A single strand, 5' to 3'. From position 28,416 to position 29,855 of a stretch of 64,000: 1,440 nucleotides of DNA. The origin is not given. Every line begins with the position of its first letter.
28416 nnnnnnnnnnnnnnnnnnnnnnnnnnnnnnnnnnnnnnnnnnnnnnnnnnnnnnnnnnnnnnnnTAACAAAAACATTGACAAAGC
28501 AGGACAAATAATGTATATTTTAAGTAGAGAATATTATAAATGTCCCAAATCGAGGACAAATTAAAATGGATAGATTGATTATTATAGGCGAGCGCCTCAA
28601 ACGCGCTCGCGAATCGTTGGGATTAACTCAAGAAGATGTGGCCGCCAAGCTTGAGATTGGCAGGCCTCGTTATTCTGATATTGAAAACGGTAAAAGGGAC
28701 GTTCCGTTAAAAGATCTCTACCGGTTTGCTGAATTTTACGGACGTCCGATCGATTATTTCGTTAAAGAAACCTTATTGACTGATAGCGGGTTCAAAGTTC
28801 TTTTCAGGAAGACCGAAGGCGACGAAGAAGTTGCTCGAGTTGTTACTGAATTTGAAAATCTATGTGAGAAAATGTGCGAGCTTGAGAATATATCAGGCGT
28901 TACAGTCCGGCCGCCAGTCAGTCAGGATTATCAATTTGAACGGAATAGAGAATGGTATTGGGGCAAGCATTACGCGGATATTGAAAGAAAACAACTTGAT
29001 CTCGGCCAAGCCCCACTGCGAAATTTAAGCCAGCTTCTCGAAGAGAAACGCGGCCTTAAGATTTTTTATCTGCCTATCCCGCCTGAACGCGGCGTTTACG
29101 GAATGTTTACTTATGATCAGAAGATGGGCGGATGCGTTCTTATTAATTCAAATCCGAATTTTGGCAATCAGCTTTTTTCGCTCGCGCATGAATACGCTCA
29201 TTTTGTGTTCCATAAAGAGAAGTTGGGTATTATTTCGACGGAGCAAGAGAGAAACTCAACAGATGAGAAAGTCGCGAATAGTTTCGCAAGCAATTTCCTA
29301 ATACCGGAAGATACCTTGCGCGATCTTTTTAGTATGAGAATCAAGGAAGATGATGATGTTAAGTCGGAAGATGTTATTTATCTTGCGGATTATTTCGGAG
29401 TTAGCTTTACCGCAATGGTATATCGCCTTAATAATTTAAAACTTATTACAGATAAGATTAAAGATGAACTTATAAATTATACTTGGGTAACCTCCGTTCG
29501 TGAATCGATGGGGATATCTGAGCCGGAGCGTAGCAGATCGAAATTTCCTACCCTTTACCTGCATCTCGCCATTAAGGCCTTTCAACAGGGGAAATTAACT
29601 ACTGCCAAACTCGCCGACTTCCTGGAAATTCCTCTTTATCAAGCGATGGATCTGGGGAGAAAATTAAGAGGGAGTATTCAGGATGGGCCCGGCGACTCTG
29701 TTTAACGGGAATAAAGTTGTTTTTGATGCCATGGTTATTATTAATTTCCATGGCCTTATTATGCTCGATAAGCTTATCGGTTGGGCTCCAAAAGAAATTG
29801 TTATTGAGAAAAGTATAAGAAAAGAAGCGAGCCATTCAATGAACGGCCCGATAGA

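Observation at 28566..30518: HTH-XRE/ImmA(IrrE) fusion followed by overlapping PIN-like and GIY-YIG genes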

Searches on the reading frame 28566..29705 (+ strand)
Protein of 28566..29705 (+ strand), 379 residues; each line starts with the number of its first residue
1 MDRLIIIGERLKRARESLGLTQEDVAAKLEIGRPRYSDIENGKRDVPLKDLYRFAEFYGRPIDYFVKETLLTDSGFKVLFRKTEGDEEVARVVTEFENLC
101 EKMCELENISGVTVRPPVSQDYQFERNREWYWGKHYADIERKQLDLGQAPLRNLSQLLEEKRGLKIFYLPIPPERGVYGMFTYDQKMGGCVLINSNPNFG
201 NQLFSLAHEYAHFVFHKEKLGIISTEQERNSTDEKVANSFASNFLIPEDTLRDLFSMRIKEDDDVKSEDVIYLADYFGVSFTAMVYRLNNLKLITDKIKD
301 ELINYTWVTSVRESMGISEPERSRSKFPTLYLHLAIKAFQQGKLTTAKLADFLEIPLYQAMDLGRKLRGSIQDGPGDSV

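Call 3: search_protein_families(library=pfam, proteins=[window:28566-29705:+], max_evalue=0.1)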
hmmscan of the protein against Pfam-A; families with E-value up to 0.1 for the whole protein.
window:28566-29705:+ (379 aa): 7 families
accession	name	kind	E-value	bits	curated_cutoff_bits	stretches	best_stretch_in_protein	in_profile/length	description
PF06114.19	Peptidase_M78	-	1.1e-20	74.1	22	1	160-289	2-123/123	IrrE N-terminal-like domain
PF01381.28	HTH_3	-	2.2e-16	60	23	1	11-65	1-55/55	Helix-turn-helix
PF12844.13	HTH_19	-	1.2e-13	51.2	30.2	1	8-66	1-59/64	Helix-turn-helix domain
PF13560.12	HTH_31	-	3.8e-13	50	27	1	7-61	2-57/64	Helix-turn-helix domain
PF13744.12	HTH_37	-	0.00025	21.2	27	1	10-44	22-56/80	Helix-turn-helix domain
PF13413.12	HTH_25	-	0.00092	19.4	24.6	1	10-43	1-34/62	Helix-turn-helix domain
PF03683.19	UPF0175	-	0.0052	16.9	27.9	1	332-361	22-51/75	Uncharacterised protein family (UPF0175)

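Call 4: search_protein_families(library=padloc, proteins=[window:28566-29705:+], max_evalue=0.1)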
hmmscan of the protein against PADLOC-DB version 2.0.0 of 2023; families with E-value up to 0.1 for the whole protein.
window:28566-29705:+ (379 aa): 24 families
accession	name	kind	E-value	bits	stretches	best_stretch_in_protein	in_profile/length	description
PDLC04776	PDC-M69B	-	2.2e-28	97.7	1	165-364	46-251/272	-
PDLC03949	RmrA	-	4.3e-28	96.2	1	9-358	5-327/363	-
PDLC03952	RmrA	-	1.2e-26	91.6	1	5-300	21-311/395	-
PDLC03947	RmrA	-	1.2e-26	91.5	1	6-320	11-315/383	-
PDLC03944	RmrA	-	1.1e-23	82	1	7-302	7-294/384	-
PDLC03954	RmrA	-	1.9e-23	81.1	1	8-298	12-297/380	-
PDLC03945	RmrA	-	1e-21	75.6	1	7-299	3-301/394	-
PDLC03951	RmrA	-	9.5e-21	72.2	1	8-303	10-297/400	-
PDLC03946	RmrA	-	5e-20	69.5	2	137-359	128-330/357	-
PDLC03953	RmrA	-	1.5e-19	68.5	1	7-312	6-304/373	-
PDLC03948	RmrA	-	4.6e-19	66.6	1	8-303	10-301/397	-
PDLC03950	RmrA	-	1.9e-18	64.6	1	9-299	5-286/369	-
PDLC04141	capP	-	2.5e-18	64.4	1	163-290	32-152/242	capP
PDLC03943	RmrA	-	2.7e-15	54.3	1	8-298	4-279/370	-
PDLC03955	RmrA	-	2.9e-13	47.8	1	9-357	23-350/371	-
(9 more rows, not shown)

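Call 5: search_protein_families(library=ncbifam, proteins=[window:28566-29705:+], max_evalue=1)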
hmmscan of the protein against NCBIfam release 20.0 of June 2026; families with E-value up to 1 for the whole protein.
window:28566-29705:+ (379 aa): 17 families
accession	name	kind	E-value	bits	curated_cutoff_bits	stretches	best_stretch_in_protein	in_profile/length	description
NF052239.1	antitox_spr1629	equivalog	9.8e-21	74.3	335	1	7-299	3-301/377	spr1629 family repressor/antitoxin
TIGR03070.1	couple_hipB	subfamily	4.5e-11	42.5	71.65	1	7-58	3-54/58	type II toxin-antitoxin system Y4mF family antitoxin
NF038139.1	Reg_Aceta_RamB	equivalog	3.4e-07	29.3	700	2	7-99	3-92/465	acetate metabolism transcriptional regulator RamB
NF041951.1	phage_RstR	subfamily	4.3e-06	27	80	1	7-70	3-66/108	RstR family transcriptional repressor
NF047948.1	male_kill_WMK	equivalog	3.3e-05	23.5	300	1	7-57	163-213/300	WO male-killing family protein Wmk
NF008109.0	PRK10856.1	equivalog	0.001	18.8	208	1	7-45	15-53/334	cytoskeleton protein RodZ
TIGR03830.1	CxxCG_CxxCG_HTH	subfamily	0.01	15.6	61.8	1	6-44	65-103/127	type II TA system antitoxin MqsA family protein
TIGR02974.1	phageshock_pspF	equivalog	0.011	15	443.55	1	266-326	175-234/336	phage shock protein operon transcriptional activator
NF007408.0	PRK09943.1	equivalog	0.025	14.1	211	1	4-73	5-74/185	HTH-type transcriptional regulator PuuR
TIGR02607.1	antidote_HigA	equivalog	0.05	13.4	47.7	1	8-53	8-54/81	HigA family addiction module antitoxin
TIGR00270.2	TIGR00270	equivalog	0.055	13.3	110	1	9-43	78-112/159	multiprotein bridging factor aMBF1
NF006015.0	PRK08154.1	subfamily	0.057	12.6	204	1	6-70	30-94/314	anaerobic benzoate catabolism transcriptional regulator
NF058600.1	TransRegSco1979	equivalog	0.064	12.3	350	1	5-59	7-61/280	Sco1979 family transcriptional regulator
TIGR02612.1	mob_myst_A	hypoth_equivalog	0.075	12.9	122.6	1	13-56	32-77/150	mobile mystery protein A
NF008622.0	PRK11608.1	equivalog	0.075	12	529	1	266-319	182-234/329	phage shock protein operon transcriptional activator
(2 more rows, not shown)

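Call 6: search_protein_families(library=phrogs, proteins=[window:28566-29705:+], max_evalue=1)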
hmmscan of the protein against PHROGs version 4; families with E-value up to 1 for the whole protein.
window:28566-29705:+ (379 aa): 31 families (the best 25 are shown)
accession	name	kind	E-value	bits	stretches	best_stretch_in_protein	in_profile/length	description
phrog_2439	-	transcription regulation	1.1e-37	130.8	1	5-358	6-345/367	transcriptional regulator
phrog_87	-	other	7.5e-16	59.5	1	151-299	40-172/227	metallo-protease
phrog_8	-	transcription regulation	1.1e-15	58.9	1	7-69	77-219/346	transcriptional regulator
phrog_3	-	transcription regulation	2e-11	45.3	1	5-73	87-153/430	transcriptional repressor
phrog_1373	-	transcription regulation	1.8e-10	42.1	1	5-76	62-134/166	transcriptional regulator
phrog_1914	-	unknown function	2.5e-09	38.1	1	200-292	92-178/222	-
phrog_4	-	transcription regulation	3.6e-09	37.1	1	6-68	136-194/400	transcriptional repressor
phrog_2967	-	transcription regulation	5.3e-09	37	1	6-59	10-63/225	transcriptional regulator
phrog_2328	-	transcription regulation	4.9e-08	33.8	1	7-67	16-76/128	transcriptional repressor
phrog_19315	-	unknown function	1.2e-07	32.1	1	204-295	97-183/348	-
phrog_7396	-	unknown function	6.7e-07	30.2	1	4-65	13-77/227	-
phrog_2339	-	DNA, RNA and nucleotide metabolism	9.7e-07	29.7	1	9-63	28-83/98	HTH DNA binding protein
phrog_1516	-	unknown function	1.8e-06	28.8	1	152-255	36-149/227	-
phrog_7241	-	transcription regulation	2.5e-06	28.6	1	11-64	66-119/122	transcriptional regulator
phrog_955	-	DNA, RNA and nucleotide metabolism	5e-06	27.3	1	6-47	24-65/142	HTH DNA binding protein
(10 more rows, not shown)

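Call 38: find_homologous_proteins(query=window:28566-29702:+, max_evalue=0.00001)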
Query window:28566-29702:+ (379 aa): 134 proteins with E <= 0.00001 among 2813 candidates; the best 120 are listed.
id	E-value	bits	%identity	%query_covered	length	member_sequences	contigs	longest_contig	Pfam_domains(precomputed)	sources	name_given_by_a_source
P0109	1.9e-253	858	100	100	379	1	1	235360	PF12844.14,PF01381.29,PF06114.20,PF13560.13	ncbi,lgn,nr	ncbi:MAG: XRE family transcriptional regulator [Candidatus Omnitrophota bacterium]|nr:XRE family tra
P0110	2.7e-252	854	99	100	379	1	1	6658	PF12844.14,PF01381.29,PF06114.20,PF13560.13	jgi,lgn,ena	-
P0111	1.0e-251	852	99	100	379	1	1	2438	PF12844.14,PF01381.29,PF06114.20,PF13560.13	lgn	-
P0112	7.0e-250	846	98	100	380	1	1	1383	PF12844.14,PF01381.29,PF06114.20,PF13560.13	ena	-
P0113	2.5e-248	841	97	100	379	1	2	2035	PF12844.14,PF01381.29,PF06114.20,PF13560.13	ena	-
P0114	3.1e-248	841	97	100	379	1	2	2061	PF12844.14,PF01381.29,PF06114.20,PF13560.13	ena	-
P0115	3.7e-248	841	97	100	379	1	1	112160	PF12844.14,PF01381.29,PF06114.20,PF13560.13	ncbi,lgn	-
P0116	1.8e-246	835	97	100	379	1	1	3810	PF12844.14,PF01381.29,PF06114.20,PF13560.13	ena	-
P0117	1.2e-245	832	96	100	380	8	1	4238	PF12844.14,PF01381.29,PF06114.20,PF13560.13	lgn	-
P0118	6.8e-244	827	95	100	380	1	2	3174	PF12844.14,PF01381.29,PF06114.20,PF13560.13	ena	-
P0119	5.1e-243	824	96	100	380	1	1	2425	PF12844.14,PF01381.29,PF06114.20,PF13560.13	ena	-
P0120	9.8e-243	823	96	100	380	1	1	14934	PF12844.14,PF01381.29,PF06114.20,PF13560.13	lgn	-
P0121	3.8e-242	821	95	100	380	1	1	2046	PF12844.14,PF01381.29,PF06114.20,PF13560.13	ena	-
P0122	4.6e-242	821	95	100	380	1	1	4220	PF12844.14,PF01381.29,PF06114.20,PF13560.13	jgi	-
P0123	5.2e-242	820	95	100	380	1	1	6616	PF12844.14,PF01381.29,PF06114.20,PF13560.13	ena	-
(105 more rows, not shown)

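Call 40: search_protein_families(library=pfam, alignment_id=A2, max_evalue=0.05)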
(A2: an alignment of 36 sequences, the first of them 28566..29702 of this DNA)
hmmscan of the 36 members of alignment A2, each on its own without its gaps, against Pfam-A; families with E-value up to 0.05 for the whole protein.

A. member 1, window:28566-29702:+ (379 aa): 7 families
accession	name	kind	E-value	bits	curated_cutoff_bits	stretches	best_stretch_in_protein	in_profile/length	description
PF06114.19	Peptidase_M78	-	1.1e-20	74.1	22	1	160-289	2-123/123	IrrE N-terminal-like domain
PF01381.28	HTH_3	-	2.2e-16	60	23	1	11-65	1-55/55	Helix-turn-helix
PF12844.13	HTH_19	-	1.2e-13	51.2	30.2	1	8-66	1-59/64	Helix-turn-helix domain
PF13560.12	HTH_31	-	3.8e-13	50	27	1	7-61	2-57/64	Helix-turn-helix domain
PF13744.12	HTH_37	-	0.00025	21.2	27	1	10-44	22-56/80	Helix-turn-helix domain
PF13413.12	HTH_25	-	0.00092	19.4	24.6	1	10-43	1-34/62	Helix-turn-helix domain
PF03683.19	UPF0175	-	0.0052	16.9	27.9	1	332-361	22-51/75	Uncharacterised protein family (UPF0175)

B. families by the number of members that match (of 36 scanned): 27 families (the first 25 are shown)
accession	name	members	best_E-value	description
PF06114.19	Peptidase_M78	36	1.3e-27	IrrE N-terminal-like domain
PF01381.28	HTH_3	36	8.9e-19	Helix-turn-helix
PF12844.13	HTH_19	36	1.6e-16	Helix-turn-helix domain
PF13560.12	HTH_31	36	2.1e-16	Helix-turn-helix domain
PF13744.12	HTH_37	30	7.9e-06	Helix-turn-helix domain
PF13413.12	HTH_25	25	2.6e-06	Helix-turn-helix domain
PF03683.19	UPF0175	15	0.0001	Uncharacterised protein family (UPF0175)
PF13443.12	HTH_26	14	5.6e-08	Cro/C1-type HTH DNA-binding domain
PF13384.12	HTH_23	9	0.00038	Homeodomain-like domain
PF13545.12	HTH_Crp_2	4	0.0017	Crp-like helix-turn-helix domain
PF20432.4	Xre-like-HTH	4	0.016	Antitoxin Xre-like helix-turn-helix domain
PF12802.13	MarR_2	3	0.0061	MarR family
PF15731.11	MqsA_antitoxin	2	0.0026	Antitoxin component of bacterial toxin-antitoxin system, MqsA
PF20573.4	DUF6782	2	0.0029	Putative metallopeptidase family (DUF6782)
PF04545.22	Sigma70_r4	2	0.017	Sigma-70, region 4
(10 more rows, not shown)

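Call 45: search_solved_structures(query=A2, max_evalue=0.01, show_alignments=0)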
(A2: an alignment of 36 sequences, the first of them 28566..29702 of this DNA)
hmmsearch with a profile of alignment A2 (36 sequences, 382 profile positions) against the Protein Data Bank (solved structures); distinct sequences matched with E-value up to 0.01: 65 (the best 60 are shown).
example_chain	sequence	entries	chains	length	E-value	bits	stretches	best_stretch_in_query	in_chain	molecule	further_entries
9vzy_A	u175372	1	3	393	7.1e-19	71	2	179-304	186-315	HTH cro/C1-type domain-containing protein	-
7t8i_A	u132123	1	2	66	1.1e-11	47.3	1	10-71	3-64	Phage element (ICEBs1)transcriptional regulator (Xre family)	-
8tac_A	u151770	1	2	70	2.7e-11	46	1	6-57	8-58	DBP48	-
2b5a_A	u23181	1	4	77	7.9e-10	41.2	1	9-76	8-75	C.BclI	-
7t5t_A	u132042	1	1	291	1.9e-08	36.6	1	201-290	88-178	CapP toxin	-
4ghj_A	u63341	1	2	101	2e-08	36.6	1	8-72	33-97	Probable transcriptional regulator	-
9sf2_A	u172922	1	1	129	4.7e-08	35.4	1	11-81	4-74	Transcriptional regulator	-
9k3w_A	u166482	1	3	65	1.9e-07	33.4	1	14-73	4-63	Transcriptional regulator, PbsX family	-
1y7y_A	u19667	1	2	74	3.8e-07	32.4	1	7-62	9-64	C.AhdI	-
8ezt_A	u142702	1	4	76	3.4e-06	29.2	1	12-68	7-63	HipB(Lp)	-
3ivp_A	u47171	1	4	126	3.9e-06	29.1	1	4-80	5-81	Putative transposon-related DNA-binding protein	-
6rnz_A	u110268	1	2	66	4.4e-06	28.9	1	12-72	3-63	HTH-type transcriptional regulator DdrOC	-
8dtq_A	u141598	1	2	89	4.9e-06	28.7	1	9-77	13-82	Helix-turn-helix domain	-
3dte_A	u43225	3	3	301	8e-06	28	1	193-260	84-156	IrrE protein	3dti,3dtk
6rnx_A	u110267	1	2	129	1.7e-05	27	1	13-72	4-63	HTH-type transcriptional regulator DdrOC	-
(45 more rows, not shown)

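Call 46: predict_structure(alignment_id=A2)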
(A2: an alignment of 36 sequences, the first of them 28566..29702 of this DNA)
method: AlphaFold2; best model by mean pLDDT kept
length: 379 residues; sequences in the alignment: 36
mean_pLDDT: 84.4   pTM: 0.79
mean pLDDT of the five models: 84.4, 84.1, 83.2, 83.2, 82.9
residues with pLDDT >= 90: 180; 70-90: 152; 50-70: 32; < 50: 15
segments of 3 or more residues with pLDDT < 50: 82-84, 221-224, 373-379
pLDDT, mean of each block of 10 residues (from residue 1): 82 78 89 92 88 81 72 54 62 86 89 76 90 96 92 92 92 82 85 90 94 83 57 90 96 90 85 93 95 94 90 87 81 93 91 92 84 43
secondary structure, 60 per line:
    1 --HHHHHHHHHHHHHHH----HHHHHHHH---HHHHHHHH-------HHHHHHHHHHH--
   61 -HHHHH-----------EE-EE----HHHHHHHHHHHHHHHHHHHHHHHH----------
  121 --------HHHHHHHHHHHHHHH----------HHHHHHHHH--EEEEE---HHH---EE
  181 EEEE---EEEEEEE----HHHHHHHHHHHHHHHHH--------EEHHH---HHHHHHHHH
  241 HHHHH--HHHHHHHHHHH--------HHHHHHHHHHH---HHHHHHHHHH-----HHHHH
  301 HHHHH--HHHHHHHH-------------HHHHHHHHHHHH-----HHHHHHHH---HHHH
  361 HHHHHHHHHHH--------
elements in order: H3-17 H22-29 H33-40 H48-58 H62-66 H87-110 H129-143 H154-162 E165-169 E179-184 E188-194 H199-215 H232-245 H248-258 H267-277 H281-290 H296-305 H308-315 H329-340 H346-353 H357-371

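Call 50: fold_search(model_id=the predicted structure, library=pdb)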
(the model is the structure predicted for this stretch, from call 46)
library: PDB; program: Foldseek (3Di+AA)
matches with E <= 10: 447; with E <= 0.001: 3
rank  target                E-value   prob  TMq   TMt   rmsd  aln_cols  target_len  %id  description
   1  8sln_A                2.3e-04  1.00  0.29  0.43   4.9       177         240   22  Crystal structure of Deinococcus geothermalis PprI complexed with ssDNA (released 2024-03-13)
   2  3dti                  8.6e-04  1.00  0.30  0.44   4.5       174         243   22  Crystal structure of the IRRE protein, a central regulator of DNA damage repair in deinococcaceae (released 2009-02-10)
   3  3dte                  1.0e-03  1.00  0.31  0.44   4.6       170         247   24  Crystal structure of the IRRE protein, a central regulator of DNA damage repair in deinococcaceae (released 2009-02-10)
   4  8slm                  3.4e-03  1.00  0.29  0.43   4.9       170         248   20  Crystal structure of Deinococcus geothermalis PprI (released 2024-03-13)
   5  2b5a_B                6.5e-03  1.00  0.17  0.79   1.5        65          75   25  C.BclI, Control Element of the BclI Restriction-Modification System (released 2006-01-03)
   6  3u3w_A                7.5e-03  0.87  0.16  0.22  24.0       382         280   12  Crystal Structure of Bacillus thuringiensis PlcR in complex with the peptide PapR7 and DNA (released 2013-01-09)
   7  2grm_C                8.6e-03  0.77  0.16  0.20  17.5       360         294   13  Crystal structure of PrgX/iCF10 complex (released 2007-04-03)
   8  5w4m_A                9.0e-03  0.75  0.15  0.21  22.8       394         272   14  Crystal structure of Streptococcus dysgalactiae SHP pheromone receptor Rgg2(C45S) (released 2017-10-25)
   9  6hu8                  9.5e-03  0.84  0.17  0.21  24.5       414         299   13  Apo form of the competence regulator ComR from Streptococcus vestibularis (released 2019-10-23)
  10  2b5a_A                1.2e-02  1.00  0.16  0.73   1.3        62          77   26  C.BclI, Control Element of the BclI Restriction-Modification System (released 2006-01-03)
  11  7t8i_A                1.3e-02  1.00  0.16  0.89   0.8        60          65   37  Crystal structure of the ImmR transcriptional regulator DNA-binding domain of Bacillus subtilis (released 2022-03-16)
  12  5juf                  1.4e-02  0.84  0.17  0.22  25.4       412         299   12  Crystal structure of the apo form of ComR from S. thermophilus. (released 2016-10-26)
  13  2grm_A                1.4e-02  0.63  0.16  0.19  21.1       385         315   12  Crystal structure of PrgX/iCF10 complex (released 2007-04-03)
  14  2b5a_C                1.6e-02  1.00  0.16  0.74   1.3        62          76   26  C.BclI, Control Element of the BclI Restriction-Modification System (released 2006-01-03)
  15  1y7y_B                1.7e-02  1.00  0.16  0.86   1.1        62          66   27  High-resolution crystal structure of the restriction-modification controller protein C.AhdI from Aeromonas hydrophila (released 2005-02-22)
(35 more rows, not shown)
